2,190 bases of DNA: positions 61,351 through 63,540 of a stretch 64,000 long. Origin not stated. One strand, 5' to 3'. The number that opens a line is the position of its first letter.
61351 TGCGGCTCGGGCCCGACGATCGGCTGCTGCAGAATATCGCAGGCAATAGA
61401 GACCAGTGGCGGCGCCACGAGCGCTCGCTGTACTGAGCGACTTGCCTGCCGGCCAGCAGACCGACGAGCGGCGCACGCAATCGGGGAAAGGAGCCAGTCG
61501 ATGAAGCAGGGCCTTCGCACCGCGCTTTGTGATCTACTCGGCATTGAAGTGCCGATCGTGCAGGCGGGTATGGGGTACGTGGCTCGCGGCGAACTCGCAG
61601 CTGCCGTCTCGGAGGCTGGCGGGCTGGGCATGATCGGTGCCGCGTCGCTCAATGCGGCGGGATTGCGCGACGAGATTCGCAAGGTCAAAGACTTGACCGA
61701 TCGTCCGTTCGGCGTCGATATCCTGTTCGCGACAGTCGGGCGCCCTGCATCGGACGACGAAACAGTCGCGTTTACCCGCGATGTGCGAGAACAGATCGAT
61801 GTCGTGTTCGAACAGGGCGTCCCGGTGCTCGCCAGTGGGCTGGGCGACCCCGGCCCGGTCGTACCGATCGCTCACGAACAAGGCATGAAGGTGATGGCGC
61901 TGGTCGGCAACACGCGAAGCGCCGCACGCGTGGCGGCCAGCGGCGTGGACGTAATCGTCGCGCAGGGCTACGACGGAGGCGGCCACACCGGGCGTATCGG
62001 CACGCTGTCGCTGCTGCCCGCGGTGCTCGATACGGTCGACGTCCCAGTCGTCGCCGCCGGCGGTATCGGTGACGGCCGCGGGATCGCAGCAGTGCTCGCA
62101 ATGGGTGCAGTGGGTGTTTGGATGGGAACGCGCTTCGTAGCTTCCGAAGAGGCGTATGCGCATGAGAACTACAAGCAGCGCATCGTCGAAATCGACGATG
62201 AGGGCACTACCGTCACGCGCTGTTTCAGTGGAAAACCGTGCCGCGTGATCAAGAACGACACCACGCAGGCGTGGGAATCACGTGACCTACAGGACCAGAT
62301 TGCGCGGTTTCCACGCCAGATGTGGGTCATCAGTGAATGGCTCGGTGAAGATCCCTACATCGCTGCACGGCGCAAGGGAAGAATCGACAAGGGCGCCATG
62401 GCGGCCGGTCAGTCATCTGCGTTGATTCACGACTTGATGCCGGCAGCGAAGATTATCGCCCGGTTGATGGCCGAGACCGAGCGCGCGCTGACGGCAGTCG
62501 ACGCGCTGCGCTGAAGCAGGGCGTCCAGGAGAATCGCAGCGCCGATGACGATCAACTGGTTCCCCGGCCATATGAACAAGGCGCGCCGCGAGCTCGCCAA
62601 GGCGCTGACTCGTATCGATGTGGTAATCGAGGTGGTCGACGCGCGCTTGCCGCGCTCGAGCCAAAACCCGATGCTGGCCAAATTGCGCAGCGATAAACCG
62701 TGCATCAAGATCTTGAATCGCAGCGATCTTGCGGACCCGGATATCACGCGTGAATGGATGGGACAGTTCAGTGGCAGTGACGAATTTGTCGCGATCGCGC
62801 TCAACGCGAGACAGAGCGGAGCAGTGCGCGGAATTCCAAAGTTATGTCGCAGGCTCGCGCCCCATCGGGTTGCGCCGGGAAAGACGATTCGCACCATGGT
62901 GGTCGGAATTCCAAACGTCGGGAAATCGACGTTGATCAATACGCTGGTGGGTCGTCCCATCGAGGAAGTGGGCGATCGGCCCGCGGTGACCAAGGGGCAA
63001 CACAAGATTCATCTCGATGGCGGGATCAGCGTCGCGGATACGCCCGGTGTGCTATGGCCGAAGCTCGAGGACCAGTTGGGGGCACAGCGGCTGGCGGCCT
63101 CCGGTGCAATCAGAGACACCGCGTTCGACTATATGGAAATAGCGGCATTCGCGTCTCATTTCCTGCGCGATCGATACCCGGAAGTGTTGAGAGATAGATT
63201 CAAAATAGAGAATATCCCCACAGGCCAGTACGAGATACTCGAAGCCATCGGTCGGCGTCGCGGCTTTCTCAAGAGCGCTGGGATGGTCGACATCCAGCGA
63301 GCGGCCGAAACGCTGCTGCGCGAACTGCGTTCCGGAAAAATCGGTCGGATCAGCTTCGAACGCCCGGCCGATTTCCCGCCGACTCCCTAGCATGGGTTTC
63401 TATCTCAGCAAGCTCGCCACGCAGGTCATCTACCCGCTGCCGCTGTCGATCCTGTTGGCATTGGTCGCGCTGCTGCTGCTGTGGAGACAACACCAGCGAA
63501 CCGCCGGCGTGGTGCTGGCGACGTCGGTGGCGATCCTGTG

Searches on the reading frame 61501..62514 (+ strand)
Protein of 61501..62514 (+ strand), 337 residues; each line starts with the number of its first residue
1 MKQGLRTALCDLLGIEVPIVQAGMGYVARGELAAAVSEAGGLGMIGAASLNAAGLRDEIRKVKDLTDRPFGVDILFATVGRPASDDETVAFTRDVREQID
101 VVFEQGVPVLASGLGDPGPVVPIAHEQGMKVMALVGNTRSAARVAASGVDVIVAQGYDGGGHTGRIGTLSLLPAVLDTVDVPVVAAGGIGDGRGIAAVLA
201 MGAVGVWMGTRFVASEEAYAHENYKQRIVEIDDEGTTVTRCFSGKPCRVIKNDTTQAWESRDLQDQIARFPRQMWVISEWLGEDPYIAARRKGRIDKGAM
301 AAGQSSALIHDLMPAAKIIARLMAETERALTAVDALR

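Call 26: search_protein_families(library=pfam, proteins=[window:61501-62514:+], max_evalue=0.00001)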
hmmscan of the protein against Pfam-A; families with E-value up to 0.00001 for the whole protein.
window:61501-62514:+ (337 aa): 2 families
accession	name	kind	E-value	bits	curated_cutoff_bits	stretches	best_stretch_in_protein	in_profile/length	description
PF03060.21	NMO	-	1.1e-69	235.8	28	1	7-324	2-330/331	Nitronate monooxygenase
PF00478.31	IMPDH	-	1.4e-12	47.8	25.6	1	5-155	23-123/345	IMP dehydrogenase / GMP reductase domain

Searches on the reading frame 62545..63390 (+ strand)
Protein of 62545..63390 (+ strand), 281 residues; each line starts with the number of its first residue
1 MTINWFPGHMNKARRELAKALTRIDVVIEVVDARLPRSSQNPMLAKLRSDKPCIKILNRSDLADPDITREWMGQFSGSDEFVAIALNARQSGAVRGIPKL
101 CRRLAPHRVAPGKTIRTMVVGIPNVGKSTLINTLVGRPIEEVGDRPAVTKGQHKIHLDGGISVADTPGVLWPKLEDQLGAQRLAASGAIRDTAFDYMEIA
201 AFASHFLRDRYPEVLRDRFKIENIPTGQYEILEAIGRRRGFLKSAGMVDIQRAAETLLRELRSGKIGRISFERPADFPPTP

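Call 26: search_protein_families(library=pfam, proteins=[window:62545-63390:+], max_evalue=0.00001)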
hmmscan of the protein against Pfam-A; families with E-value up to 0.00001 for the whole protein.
window:62545-63390:+ (281 aa): 2 families
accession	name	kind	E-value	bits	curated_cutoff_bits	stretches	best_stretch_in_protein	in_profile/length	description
PF01926.29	MMR_HSR1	-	2e-16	60.5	21.9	1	117-184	2-72/113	50S ribosome-binding GTPase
PF02421.24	FeoB_N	-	2.3e-08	34.2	27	1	117-169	3-57/156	Ferrous iron transport protein B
